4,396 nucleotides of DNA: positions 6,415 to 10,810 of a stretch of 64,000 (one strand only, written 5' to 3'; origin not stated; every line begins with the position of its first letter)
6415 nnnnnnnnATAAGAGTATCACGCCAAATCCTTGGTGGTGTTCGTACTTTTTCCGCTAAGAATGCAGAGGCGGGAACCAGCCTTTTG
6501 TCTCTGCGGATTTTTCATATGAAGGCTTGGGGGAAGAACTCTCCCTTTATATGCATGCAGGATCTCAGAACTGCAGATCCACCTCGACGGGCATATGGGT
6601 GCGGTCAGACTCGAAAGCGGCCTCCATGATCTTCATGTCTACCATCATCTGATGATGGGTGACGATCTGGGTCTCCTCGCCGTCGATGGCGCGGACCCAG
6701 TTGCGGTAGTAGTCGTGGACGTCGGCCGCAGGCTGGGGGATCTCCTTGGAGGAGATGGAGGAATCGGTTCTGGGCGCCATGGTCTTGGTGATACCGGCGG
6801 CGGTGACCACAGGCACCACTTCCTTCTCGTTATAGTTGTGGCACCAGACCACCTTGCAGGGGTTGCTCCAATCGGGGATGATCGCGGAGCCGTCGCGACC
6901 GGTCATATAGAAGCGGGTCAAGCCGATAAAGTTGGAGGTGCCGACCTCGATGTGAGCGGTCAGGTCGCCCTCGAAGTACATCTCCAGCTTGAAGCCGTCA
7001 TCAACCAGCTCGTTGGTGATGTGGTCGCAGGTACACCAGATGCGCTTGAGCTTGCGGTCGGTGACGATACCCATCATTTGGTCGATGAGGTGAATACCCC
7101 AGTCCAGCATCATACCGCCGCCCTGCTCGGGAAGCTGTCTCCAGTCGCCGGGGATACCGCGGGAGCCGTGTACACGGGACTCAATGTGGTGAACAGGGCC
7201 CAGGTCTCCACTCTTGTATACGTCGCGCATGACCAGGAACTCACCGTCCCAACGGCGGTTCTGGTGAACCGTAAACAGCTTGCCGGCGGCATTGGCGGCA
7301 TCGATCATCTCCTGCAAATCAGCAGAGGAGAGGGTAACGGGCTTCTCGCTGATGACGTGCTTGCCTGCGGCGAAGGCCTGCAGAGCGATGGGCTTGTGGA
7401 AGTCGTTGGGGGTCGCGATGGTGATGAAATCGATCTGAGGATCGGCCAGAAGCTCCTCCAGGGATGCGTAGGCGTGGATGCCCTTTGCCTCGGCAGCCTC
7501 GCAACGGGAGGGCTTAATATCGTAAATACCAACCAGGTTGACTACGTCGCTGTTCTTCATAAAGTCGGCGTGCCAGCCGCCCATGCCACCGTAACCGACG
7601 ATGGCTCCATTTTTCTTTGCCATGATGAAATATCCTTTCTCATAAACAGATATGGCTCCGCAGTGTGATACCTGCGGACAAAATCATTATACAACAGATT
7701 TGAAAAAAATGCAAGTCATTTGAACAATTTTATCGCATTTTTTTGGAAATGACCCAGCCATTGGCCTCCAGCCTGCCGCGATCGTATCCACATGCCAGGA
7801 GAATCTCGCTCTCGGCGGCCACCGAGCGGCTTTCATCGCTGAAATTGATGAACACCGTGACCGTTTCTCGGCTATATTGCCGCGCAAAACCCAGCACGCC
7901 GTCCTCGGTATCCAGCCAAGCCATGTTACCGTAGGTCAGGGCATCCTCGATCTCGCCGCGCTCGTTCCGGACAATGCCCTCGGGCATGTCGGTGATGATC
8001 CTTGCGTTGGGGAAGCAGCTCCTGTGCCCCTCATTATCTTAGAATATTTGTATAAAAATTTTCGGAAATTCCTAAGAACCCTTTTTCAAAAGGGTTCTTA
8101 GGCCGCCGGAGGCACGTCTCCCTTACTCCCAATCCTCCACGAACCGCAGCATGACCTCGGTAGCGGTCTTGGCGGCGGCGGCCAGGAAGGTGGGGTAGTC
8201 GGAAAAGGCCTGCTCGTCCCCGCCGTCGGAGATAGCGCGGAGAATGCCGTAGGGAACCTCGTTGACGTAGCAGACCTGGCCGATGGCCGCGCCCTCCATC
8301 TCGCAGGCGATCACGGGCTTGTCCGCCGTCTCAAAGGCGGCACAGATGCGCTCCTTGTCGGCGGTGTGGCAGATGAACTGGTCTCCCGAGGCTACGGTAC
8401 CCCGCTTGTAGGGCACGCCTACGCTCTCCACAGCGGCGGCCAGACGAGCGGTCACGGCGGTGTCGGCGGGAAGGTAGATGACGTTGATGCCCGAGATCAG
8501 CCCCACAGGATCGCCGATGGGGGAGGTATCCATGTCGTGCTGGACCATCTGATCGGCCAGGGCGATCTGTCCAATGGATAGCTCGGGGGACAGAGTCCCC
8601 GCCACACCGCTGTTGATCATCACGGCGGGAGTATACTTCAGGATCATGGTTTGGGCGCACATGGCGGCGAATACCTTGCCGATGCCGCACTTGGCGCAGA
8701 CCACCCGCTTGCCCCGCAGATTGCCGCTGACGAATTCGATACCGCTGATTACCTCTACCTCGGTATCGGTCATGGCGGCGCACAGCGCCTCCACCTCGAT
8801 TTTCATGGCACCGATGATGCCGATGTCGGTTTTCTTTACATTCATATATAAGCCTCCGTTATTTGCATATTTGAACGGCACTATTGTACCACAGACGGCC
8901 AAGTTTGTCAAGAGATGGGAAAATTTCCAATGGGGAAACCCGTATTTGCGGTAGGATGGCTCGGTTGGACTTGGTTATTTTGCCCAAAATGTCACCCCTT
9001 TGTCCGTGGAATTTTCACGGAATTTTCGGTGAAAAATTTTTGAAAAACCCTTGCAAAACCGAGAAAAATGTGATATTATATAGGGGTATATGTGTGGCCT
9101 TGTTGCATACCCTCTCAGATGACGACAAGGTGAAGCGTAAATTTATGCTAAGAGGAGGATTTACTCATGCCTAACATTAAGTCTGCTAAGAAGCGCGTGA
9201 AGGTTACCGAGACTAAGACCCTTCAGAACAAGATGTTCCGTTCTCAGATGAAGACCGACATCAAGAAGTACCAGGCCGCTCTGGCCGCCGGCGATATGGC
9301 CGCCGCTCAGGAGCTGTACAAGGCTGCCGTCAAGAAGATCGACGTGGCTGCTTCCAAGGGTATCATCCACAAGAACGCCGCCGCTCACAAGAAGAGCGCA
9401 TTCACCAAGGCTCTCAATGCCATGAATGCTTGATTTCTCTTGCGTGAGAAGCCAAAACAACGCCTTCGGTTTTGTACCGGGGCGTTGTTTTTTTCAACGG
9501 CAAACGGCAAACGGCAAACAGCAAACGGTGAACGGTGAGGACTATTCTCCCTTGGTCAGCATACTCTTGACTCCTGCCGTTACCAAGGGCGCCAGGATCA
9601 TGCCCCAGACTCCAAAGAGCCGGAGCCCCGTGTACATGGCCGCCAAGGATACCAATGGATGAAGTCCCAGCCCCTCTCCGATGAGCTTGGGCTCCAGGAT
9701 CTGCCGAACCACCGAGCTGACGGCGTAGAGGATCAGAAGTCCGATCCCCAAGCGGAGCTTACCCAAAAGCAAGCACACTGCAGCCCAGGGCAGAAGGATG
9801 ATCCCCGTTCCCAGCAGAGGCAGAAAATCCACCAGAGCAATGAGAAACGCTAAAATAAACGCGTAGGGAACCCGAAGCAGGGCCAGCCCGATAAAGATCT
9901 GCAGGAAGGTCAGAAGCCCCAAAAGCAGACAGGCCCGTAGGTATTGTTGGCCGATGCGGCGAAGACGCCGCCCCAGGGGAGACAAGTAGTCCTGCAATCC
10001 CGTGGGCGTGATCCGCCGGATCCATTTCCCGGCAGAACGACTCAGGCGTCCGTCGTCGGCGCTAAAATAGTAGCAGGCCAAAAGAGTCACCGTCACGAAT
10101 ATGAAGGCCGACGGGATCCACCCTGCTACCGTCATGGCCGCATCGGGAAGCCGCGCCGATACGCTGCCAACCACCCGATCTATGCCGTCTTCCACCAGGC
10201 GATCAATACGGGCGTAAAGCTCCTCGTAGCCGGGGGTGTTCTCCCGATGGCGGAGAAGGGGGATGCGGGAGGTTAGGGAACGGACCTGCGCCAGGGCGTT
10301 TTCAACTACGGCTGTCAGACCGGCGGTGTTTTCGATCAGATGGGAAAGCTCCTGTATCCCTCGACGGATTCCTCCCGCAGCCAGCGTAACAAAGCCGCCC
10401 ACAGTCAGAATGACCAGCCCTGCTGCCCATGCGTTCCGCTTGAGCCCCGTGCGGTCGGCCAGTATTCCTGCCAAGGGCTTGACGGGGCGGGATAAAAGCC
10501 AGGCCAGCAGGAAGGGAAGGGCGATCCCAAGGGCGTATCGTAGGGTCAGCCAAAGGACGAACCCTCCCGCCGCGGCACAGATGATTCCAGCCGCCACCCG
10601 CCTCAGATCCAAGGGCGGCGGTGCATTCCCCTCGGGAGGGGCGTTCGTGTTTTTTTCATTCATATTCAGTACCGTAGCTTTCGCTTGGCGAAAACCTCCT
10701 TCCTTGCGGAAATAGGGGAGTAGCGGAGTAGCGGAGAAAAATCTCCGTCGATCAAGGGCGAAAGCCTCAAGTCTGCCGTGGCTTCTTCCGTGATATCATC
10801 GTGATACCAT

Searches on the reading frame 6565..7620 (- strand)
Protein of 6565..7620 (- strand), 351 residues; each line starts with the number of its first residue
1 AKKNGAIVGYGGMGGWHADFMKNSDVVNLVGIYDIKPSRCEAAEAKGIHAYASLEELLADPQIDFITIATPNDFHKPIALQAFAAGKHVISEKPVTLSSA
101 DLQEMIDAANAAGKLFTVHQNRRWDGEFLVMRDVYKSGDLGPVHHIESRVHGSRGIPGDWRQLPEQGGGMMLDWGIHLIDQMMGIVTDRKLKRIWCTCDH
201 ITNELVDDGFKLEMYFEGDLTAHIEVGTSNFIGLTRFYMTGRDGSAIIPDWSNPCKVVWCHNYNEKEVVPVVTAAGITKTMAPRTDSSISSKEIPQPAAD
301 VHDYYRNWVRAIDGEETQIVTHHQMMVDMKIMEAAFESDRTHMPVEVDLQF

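Call 45: search_protein_families(library=pfam, proteins=[window:6565-7620:-], max_evalue=0.001)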
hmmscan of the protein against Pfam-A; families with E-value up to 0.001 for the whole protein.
window:6565-7620:- (351 aa): 5 families
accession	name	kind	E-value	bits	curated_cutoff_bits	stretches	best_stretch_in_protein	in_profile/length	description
PF01408.29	GFO_IDH_MocA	-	2e-29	103.2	24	1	5-118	3-118/120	Oxidoreductase family, NAD-binding Rossmann fold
PF22725.1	GFO_IDH_MocA_C3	-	5.8e-19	68.8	27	1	129-246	2-123/124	GFO/IDH/MocA C-terminal domain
PF02894.22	GFO_IDH_MocA_C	-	4.8e-13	49.8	22.9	1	137-347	6-218/218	Oxidoreductase family, C-terminal alpha/beta domain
PF07991.19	KARI_N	-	9.7e-05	22.4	20.6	1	3-78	5-76/165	Acetohydroxy acid isomeroreductase, NADPH-binding domain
PF03447.22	NAD_binding_3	-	0.00039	21.5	24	1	9-115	1-112/116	Homoserine dehydrogenase, NAD binding domain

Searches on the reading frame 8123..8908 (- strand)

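Call 45: search_protein_families(library=pfam, proteins=[window:8123-8908:-], max_evalue=0.001)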
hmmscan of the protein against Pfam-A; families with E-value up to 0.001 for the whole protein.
window:8123-8908:- (261 aa): 1 family
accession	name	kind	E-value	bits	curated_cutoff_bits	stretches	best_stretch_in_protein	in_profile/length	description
PF01048.26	PNP_UDP_1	-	4.7e-47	160.8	25.1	1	28-258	1-233/233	Phosphorylase superfamily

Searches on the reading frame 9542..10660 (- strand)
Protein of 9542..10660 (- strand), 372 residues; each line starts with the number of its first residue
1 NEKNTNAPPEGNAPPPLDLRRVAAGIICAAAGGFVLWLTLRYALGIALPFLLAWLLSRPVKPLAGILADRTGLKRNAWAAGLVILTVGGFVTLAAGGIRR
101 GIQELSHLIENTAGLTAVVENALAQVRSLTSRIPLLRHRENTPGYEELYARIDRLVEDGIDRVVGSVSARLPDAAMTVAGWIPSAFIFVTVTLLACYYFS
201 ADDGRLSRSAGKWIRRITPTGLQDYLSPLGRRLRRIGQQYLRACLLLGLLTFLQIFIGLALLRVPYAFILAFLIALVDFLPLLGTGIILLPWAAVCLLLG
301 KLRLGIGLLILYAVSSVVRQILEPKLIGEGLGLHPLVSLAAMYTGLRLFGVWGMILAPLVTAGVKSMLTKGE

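Call 11: search_protein_families(library=pfam, proteins=[window:9542-10660:-], max_evalue=0.001)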
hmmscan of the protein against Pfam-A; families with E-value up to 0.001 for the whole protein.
window:9542-10660:- (372 aa): 1 family
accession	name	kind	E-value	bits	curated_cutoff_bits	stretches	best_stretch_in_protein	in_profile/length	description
PF01594.21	AI-2E_transport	-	1.5e-47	162.8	34.3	1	26-369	5-324/327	AI-2E family transporter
